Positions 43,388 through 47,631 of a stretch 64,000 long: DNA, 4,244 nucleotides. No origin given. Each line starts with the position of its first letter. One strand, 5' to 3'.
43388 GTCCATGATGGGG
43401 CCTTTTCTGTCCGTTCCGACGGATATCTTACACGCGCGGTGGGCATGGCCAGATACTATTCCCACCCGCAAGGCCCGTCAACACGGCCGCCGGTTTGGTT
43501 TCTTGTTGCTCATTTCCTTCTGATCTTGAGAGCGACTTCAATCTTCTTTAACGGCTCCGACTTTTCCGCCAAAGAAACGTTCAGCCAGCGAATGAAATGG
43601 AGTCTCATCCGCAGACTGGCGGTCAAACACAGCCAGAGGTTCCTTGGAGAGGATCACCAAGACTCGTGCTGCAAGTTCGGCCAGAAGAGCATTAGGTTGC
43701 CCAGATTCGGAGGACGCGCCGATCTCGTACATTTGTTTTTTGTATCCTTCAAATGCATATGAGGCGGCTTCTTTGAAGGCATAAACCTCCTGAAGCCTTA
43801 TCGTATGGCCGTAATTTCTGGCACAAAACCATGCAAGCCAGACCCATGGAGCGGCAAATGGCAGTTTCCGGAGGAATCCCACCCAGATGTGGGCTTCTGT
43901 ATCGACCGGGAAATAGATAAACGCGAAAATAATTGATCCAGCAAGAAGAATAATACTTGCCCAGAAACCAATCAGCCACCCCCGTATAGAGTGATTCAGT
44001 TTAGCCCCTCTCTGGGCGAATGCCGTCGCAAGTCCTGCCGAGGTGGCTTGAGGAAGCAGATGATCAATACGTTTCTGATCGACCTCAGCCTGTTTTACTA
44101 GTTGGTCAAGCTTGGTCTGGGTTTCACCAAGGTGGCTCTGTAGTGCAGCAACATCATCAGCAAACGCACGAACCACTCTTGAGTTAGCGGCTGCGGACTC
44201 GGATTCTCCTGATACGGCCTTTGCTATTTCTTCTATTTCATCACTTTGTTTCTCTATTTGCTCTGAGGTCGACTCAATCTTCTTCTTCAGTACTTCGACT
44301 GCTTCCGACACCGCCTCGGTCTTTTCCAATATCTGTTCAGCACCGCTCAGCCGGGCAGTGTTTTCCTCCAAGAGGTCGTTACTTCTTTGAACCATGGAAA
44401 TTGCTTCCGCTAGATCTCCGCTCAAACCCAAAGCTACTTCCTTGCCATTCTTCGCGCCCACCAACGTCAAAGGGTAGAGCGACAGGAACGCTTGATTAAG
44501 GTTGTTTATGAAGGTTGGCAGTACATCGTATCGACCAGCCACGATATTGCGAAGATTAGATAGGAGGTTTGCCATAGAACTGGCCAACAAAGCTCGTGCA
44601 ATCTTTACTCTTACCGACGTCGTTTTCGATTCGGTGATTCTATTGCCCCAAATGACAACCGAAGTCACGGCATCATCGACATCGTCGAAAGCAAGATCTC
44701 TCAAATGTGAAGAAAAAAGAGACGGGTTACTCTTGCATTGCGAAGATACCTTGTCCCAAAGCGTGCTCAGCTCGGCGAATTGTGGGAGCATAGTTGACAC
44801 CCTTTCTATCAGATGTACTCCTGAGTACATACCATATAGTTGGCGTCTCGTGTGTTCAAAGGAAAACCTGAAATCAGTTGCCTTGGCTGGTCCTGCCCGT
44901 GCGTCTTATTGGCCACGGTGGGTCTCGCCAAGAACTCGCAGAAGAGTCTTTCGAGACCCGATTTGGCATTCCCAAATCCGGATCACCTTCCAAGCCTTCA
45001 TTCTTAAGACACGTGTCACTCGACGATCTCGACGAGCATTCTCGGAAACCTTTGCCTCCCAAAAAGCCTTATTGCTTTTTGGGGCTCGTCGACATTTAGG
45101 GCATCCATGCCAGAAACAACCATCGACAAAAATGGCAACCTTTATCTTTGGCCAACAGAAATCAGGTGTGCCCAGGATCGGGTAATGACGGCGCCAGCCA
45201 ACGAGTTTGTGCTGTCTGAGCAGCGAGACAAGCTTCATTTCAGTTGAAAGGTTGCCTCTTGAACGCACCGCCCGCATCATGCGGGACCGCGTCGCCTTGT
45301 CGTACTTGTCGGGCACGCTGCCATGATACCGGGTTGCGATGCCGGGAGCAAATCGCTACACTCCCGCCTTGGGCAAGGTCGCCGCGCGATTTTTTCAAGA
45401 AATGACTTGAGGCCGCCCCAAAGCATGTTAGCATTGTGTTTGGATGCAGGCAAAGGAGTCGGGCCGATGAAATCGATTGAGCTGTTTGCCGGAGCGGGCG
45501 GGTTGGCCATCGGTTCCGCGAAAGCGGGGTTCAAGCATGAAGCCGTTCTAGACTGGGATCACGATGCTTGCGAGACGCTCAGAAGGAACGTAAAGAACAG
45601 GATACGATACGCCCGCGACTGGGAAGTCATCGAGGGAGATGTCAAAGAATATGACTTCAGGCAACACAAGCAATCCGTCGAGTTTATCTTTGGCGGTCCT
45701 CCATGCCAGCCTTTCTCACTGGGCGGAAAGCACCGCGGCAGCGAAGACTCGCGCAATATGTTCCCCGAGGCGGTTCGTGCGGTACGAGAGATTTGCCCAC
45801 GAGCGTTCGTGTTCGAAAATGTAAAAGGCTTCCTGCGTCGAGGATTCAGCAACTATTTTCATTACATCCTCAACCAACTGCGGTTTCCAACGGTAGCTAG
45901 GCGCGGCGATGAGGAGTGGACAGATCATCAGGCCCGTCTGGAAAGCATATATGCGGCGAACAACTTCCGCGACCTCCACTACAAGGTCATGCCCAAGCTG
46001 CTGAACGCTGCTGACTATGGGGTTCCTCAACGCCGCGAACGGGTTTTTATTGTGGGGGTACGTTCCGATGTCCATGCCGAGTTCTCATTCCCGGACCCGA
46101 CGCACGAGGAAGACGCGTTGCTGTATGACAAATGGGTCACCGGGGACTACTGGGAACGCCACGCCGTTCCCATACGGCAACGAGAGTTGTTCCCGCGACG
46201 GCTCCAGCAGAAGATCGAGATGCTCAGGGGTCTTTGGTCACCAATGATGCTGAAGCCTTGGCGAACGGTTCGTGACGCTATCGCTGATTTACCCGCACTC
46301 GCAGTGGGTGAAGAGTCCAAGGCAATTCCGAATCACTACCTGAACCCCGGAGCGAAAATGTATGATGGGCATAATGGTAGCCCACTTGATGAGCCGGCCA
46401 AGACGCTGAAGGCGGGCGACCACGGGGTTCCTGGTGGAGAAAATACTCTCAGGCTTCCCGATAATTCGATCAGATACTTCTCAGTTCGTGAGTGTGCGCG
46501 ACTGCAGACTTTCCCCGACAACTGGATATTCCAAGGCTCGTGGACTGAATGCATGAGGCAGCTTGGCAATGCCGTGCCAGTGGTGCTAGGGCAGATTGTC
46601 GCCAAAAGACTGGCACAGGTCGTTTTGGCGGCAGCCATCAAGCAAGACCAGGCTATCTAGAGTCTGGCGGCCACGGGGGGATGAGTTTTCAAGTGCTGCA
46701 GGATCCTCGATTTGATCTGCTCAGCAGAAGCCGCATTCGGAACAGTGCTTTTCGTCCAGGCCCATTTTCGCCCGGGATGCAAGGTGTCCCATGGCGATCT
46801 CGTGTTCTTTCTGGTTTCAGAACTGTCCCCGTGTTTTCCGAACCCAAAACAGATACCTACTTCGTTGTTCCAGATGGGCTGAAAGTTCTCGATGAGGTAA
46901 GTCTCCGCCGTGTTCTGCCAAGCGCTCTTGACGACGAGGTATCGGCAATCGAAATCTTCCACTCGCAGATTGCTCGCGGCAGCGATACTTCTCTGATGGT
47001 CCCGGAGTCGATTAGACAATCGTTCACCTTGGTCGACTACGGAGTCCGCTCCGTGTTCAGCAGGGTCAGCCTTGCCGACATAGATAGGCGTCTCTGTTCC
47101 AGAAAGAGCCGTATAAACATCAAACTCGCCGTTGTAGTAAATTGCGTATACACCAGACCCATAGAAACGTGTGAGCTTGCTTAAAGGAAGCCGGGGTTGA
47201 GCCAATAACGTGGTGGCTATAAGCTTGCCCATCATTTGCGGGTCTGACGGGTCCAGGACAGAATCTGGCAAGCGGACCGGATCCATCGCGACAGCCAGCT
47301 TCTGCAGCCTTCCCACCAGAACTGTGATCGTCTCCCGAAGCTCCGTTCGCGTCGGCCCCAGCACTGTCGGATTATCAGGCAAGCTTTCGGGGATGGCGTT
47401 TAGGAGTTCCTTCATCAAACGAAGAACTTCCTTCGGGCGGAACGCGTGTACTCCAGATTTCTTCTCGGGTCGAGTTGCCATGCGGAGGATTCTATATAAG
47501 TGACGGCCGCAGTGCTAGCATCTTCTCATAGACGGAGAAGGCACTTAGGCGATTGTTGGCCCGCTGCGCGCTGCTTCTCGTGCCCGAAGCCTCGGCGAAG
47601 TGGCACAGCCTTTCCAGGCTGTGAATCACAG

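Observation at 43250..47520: AT-rich defense island: Vsr + unknown coiled-coil/2-TM protein operon next to an m5C methyltransferase and an Eco29kI-like GIY-YIG nuclease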

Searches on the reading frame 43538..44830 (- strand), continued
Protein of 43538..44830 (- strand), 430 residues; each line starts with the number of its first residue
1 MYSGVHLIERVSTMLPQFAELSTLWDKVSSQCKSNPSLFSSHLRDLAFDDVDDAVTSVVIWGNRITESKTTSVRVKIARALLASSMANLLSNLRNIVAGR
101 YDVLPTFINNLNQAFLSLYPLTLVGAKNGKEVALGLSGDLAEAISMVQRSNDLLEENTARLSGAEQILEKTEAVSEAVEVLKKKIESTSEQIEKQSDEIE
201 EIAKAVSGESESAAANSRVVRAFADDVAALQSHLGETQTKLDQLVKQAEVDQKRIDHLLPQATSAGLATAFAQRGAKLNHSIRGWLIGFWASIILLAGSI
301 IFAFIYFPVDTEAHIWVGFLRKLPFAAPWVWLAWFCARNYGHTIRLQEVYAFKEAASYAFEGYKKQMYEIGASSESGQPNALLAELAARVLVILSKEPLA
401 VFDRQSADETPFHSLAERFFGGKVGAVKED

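Call 86: find_related_loci(query=A2, collection=metagenome_contigs, flank=8000)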
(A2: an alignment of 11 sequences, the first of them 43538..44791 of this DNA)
Query A2 (417 aa) in metagenome_contigs; peptide patterns used: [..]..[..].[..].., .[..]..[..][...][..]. (x = any residue, [..] = any of these).
312 stretches matched a pattern; 57 encode a relative of the query (tblastn E <= 1e-3); 57 distinct loci.
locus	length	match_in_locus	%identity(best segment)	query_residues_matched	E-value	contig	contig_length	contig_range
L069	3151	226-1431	40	11-410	1e-100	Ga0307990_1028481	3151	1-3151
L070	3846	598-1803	38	11-410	2e-95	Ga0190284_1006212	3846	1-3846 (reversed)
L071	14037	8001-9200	33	7-410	6e-74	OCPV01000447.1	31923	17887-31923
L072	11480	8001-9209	32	4-410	8e-74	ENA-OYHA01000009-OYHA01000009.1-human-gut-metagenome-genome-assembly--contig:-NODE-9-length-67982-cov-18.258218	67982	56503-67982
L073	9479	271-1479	32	4-410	8e-74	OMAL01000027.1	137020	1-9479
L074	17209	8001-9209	32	4-410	3e-73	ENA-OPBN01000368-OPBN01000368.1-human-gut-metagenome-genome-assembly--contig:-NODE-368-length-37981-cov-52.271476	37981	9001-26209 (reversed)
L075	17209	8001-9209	32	4-410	7e-73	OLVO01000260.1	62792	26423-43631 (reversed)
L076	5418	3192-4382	33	4-399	4e-62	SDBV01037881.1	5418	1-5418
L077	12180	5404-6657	32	1-410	3e-60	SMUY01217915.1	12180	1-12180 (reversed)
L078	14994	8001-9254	32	4-410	3e-59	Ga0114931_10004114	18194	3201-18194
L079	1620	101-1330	32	4-415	1e-60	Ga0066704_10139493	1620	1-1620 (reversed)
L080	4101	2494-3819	29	1-410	1e-56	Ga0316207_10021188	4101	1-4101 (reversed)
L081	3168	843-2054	32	4-407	1e-56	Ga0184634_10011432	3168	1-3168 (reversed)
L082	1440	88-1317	30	4-415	4e-58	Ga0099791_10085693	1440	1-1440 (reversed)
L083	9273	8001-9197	30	4-399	3e-53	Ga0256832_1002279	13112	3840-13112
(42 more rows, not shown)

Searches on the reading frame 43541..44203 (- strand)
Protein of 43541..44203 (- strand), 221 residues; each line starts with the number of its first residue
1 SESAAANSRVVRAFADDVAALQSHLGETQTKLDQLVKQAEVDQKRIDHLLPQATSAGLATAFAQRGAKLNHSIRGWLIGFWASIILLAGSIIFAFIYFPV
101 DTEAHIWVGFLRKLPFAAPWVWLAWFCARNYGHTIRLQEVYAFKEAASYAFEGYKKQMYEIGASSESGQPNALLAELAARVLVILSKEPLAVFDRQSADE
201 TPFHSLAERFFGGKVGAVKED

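Call 95: predict_structure(alignment_id=A5)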
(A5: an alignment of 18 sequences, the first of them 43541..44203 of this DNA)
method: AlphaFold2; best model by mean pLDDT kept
length: 221 residues; sequences in the alignment: 18
mean_pLDDT: 77.5   pTM: 0.54
mean pLDDT of the five models: 77.5, 74.5, 71.4, 70.4, 67.6
residues with pLDDT >= 90: 44; 70-90: 117; 50-70: 50; < 50: 10
segments of 3 or more residues with pLDDT < 50: 192-197, 219-221
pLDDT, mean of each block of 10 residues (from residue 1): 82 89 90 89 66 66 83 93 95 85 78 88 91 86 81 77 66 72 68 50 61 53 39
secondary structure, 60 per line:
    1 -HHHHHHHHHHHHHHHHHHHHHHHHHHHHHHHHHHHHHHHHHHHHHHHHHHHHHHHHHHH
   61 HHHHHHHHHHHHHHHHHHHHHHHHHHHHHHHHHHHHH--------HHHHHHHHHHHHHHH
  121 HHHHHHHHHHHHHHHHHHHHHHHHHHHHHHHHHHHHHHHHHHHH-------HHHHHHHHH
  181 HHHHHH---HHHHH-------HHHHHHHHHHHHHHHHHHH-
elements in order: H2-97 H106-164 H172-186 H190-194 H202-220

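Call 98: fold_search(model_id=the predicted structure, library=viral)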
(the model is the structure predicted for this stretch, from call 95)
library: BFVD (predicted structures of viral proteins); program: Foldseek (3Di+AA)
matches with E <= 10: 510; with E <= 0.001: 0
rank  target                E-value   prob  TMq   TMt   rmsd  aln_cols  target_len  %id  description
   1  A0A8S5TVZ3            1.4e-02  1.00  0.48  0.36  14.8       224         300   15  Uncharacterized protein [Siphoviridae sp. ctQkj3]
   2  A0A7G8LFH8            8.0e-02  0.87  0.31  0.17  19.9       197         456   16  (no name in the UniProt tables at hand)
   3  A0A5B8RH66            8.4e-02  0.99  0.44  0.37  10.8       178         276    8  Uncharacterized protein [Iridovirus Liz-CrIV]
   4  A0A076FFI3            9.4e-02  0.96  0.40  0.39  15.1       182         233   11  SLATT domain-containing protein [Aureococcus anophagefferens virus]
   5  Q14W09                9.4e-02  0.82  0.29  0.14  11.4       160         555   10  ORF97 [Ranid herpesvirus 2]
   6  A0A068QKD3            1.4e-01  0.99  0.48  0.45   8.3       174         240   11  Uncharacterized protein [Armadillidium vulgare iridescent virus]
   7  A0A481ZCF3            1.4e-01  0.66  0.27  0.25  10.1       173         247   13  Uncharacterized protein [Pithovirus LCPAC304]
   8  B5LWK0                3.0e-01  0.89  0.39  0.48   5.1       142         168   10  Uncharacterized protein [Feldmannia species virus]
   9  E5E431                3.0e-01  0.63  0.29  0.40  10.4       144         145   10  Uncharacterized protein [Acinetobacter phage Acj61]
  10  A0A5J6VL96            3.3e-01  0.51  0.30  0.34  30.6       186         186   11  Uncharacterized protein [Megaviridae environmental sample]
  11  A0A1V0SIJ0            3.3e-01  0.33  0.23  0.20  15.4       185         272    9  Uncharacterized protein [Klosneuvirus KNV1]
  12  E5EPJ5                3.5e-01  0.69  0.30  0.41   6.9       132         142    8  Uncharacterized protein [Acinetobacter phage Acj9]
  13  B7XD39                3.5e-01  0.44  0.27  0.37   8.6       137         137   11  Non-structural protein NS3/NS3A (Fragment) [Bluetongue virus]
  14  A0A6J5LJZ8            3.9e-01  0.75  0.35  0.16  27.8       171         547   15  Uncharacterized protein [uncultured Caudovirales phage]
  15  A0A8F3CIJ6            4.2e-01  0.84  0.44  0.39   9.8       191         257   10  Uncharacterized protein [Ranid herpesvirus 4]
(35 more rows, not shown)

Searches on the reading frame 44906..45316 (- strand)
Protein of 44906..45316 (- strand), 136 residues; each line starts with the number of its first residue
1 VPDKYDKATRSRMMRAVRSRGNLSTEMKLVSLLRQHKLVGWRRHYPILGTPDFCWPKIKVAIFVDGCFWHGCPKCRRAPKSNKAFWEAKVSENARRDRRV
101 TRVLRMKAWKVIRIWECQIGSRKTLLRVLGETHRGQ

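Call 3: search_protein_families(library=pfam, proteins=[window:44906-45316:-], max_evalue=0.1)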
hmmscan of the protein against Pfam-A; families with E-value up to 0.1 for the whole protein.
window:44906-45316:- (136 aa): 3 families
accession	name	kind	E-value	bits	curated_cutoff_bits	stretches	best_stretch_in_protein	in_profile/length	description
PF03852.21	Vsr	-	1e-16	61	27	1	3-71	2-69/74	DNA mismatch endonuclease Vsr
PF04480.18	DUF559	-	0.00044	20.5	20.6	0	15-68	8-63/109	Protein of unknown function (DUF559)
PF18741.7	MTES_1575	-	0.017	15.6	38.2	0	91-117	53-79/96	REase_MTES_1575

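Call 4: search_protein_families(library=padloc, proteins=[window:44906-45316:-], max_evalue=0.1)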
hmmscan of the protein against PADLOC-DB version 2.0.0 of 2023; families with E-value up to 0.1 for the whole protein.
window:44906-45316:- (136 aa): 1 family
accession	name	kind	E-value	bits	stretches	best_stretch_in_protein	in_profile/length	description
PDLC03397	Vsr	-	1.7e-21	74.9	1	1-125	1-125/156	Type II nicking endonuclease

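Call 5: search_protein_families(library=ncbifam, proteins=[window:44906-45316:-], max_evalue=0.1)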
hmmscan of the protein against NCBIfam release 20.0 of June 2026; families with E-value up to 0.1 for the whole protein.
window:44906-45316:- (136 aa): 1 family
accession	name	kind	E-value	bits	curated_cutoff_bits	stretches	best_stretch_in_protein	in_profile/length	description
TIGR00632.1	vsr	subfamily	1.3e-31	109.3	97.85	1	1-118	1-119/119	DNA mismatch endonuclease Vsr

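Call 81: search_solved_structures(query=window:44906-45316:-, max_evalue=0.001, show_alignments=1)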
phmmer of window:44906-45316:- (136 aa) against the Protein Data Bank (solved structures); distinct sequences matched with E-value up to 0.001: 3.
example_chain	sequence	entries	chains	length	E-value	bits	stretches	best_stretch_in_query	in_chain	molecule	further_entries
1cw0_A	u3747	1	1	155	8.5e-21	77.3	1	3-125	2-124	PROTEIN (DNA MISMATCH ENDONUCLEASE)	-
1vsr_A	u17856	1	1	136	6.2e-15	58.3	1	25-125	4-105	PROTEIN (VSR ENDONUCLEASE)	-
1odg_A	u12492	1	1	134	9.2e-15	57.8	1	26-125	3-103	DNA MISMATCH ENDONUCLEASE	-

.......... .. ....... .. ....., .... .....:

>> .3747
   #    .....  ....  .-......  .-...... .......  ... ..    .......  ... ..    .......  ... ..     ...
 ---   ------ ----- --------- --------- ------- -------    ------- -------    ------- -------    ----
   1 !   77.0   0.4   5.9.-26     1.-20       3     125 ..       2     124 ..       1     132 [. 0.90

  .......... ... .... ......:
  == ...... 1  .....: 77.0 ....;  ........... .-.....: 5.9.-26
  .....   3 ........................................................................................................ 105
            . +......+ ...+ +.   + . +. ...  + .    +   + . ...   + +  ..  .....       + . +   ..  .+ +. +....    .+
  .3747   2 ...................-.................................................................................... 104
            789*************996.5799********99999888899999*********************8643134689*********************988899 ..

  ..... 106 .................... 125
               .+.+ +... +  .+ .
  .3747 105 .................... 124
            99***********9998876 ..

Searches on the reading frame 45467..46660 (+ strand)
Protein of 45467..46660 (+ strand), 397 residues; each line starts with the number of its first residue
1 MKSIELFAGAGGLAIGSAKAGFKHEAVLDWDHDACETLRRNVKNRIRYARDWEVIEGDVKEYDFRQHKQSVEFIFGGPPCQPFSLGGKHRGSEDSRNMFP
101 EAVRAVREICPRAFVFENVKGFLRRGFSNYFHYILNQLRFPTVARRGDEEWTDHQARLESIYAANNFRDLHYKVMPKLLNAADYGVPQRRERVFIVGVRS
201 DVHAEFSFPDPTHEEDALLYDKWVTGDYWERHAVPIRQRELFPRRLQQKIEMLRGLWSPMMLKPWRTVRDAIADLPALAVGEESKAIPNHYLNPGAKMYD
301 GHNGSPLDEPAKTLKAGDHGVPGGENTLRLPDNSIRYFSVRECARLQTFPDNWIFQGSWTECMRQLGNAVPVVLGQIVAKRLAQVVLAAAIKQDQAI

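Call 3: search_protein_families(library=pfam, proteins=[window:45467-46660:+], max_evalue=0.1)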
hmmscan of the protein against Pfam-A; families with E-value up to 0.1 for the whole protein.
window:45467-46660:+ (397 aa): 3 families
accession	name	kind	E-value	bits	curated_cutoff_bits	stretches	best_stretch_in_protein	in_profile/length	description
PF00145.23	DNA_methylase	-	2.1e-64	218.5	22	2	1-139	1-131/324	C-5 cytosine-specific DNA methylase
PF03602.21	Cons_hypoth95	-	2.4e-05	24.5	24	1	3-80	45-123/182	Conserved hypothetical protein 95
PF09445.16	Methyltransf_15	-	0.013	15.5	22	1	4-80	5-81/165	RNA cap guanine-N2 methyltransferase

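Call 4: search_protein_families(library=padloc, proteins=[window:45467-46660:+], max_evalue=0.1)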
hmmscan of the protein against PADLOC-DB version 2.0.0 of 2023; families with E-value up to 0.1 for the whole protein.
window:45467-46660:+ (397 aa): 63 families (the best 25 are shown)
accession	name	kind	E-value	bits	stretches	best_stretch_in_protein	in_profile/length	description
PDLC03307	MTase_II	-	2.1e-125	416.9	1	1-386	1-369/382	Type II methyltransferase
PDLC00026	DruM2|DruM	-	2.8e-93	311.1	1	1-394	5-326/336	DNA cytosine methylase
PDLC03378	MTase_II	-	1.5e-81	272.3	1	1-389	3-333/344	Type II methyltransferase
PDLC03234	MTase_II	-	3.4e-68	228.6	3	1-129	5-134/375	Type II methyltransferase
PDLC03272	MTase_II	-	2.6e-64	215.9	1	2-392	76-396/407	Type II methyltransferase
PDLC03326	MTase_II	-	5.1e-58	195.2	3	2-126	6-130/412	Type II methyltransferase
PDLC00033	DruM2|DruM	-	3.3e-57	192.4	1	2-386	23-364/368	DNA cytosine methylase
PDLC00029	DruM2|DruM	-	2.8e-53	179.4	3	3-139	7-135/329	DNA cytosine methylase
PDLC02650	DrmMII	-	1.4e-48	163.9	2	164-382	208-414/435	DrmMII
PDLC00027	DruM2|DruM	-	1.7e-48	163.8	2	165-386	138-351/361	DNA cytosine methylase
PDLC00032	DruM2|DruM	-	3.3e-45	153.1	3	2-139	5-139/424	DNA cytosine methylase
PDLC00031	DruM2|DruM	-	1.1e-43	147.8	3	165-216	138-189/361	DNA cytosine methylase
PDLC02649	DrmMII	-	2.4e-43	146.7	4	334-386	366-418/422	DrmMII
PDLC03237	MTase_II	-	1.1e-40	137.4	3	4-124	797-921/1036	Type II methyltransferase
PDLC02656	DrmMII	-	2.8e-38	130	2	2-277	6-234/491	DrmMII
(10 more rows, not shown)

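Call 5: search_protein_families(library=ncbifam, proteins=[window:45467-46660:+], max_evalue=0.1)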
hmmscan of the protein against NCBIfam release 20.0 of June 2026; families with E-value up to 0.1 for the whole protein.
window:45467-46660:+ (397 aa): 3 families
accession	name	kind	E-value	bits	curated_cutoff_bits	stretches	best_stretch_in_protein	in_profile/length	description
TIGR00675.1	dcm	superfamily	3.7e-53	181.3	100.65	2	164-382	126-329/329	DNA (cytosine-5-)-methyltransferase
NF007772.0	PRK10458.1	subfamily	4.2e-12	45.4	710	2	3-138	91-247/472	DNA cytosine methylase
TIGR00095.1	TIGR00095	equivalog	4.2e-05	23.3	117.5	1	2-80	55-134/194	16S rRNA (guanine(966)-N(2))-methyltransferase RsmD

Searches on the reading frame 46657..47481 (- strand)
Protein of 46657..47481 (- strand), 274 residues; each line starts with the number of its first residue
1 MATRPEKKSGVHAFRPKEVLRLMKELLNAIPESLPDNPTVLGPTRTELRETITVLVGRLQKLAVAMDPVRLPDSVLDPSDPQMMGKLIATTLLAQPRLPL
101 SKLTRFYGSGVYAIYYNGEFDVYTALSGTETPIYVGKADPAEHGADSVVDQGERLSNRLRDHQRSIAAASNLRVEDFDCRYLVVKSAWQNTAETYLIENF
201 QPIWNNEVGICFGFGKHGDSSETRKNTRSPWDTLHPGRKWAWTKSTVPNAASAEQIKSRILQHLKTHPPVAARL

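Call 3: search_protein_families(library=pfam, proteins=[window:46657-47481:-], max_evalue=0.1)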
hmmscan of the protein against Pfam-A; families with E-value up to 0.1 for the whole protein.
window:46657-47481:- (274 aa): 1 family
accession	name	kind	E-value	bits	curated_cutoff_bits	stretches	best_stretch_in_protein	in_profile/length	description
PF09517.16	RE_Eco29kI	-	1.4e-42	145.7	30.8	1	105-264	2-164/164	Eco29kI restriction endonuclease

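Call 4: search_protein_families(library=padloc, proteins=[window:46657-47481:-], max_evalue=0.1)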
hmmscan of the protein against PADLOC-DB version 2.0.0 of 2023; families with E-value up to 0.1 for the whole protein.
window:46657-47481:- (274 aa): 2 families
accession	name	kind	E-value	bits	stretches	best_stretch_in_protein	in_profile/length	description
PDLC03452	REase_II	-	7.2e-36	122.1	1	76-272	8-207/216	Type II restriction enzyme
PDLC03468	REase_II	-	6e-33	112.2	1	100-265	37-209/214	Type II restriction enzyme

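Call 5: search_protein_families(library=ncbifam, proteins=[window:46657-47481:-], max_evalue=0.1)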
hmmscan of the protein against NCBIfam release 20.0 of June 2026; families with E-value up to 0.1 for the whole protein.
window:46657-47481:- (274 aa): 0 families

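Call 7: search_protein_families(library=phrogs, proteins=[window:46657-47481:-], max_evalue=0.1)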
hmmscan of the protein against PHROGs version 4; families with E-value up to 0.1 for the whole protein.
window:46657-47481:- (274 aa): 0 families

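Call 80: search_solved_structures(query=window:46657-47481:-, max_evalue=0.001)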
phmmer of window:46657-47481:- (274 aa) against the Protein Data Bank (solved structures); distinct sequences matched with E-value up to 0.001: 3.
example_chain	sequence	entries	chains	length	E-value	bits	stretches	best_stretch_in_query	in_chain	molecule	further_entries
3mx4_A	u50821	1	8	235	6.6e-28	100.9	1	101-245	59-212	Eco29kIR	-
3mx1_A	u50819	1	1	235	7.5e-28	100.7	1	101-245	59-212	Eco29kIR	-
3nic_A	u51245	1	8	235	1e-27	100.3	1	101-245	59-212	Eco29kIR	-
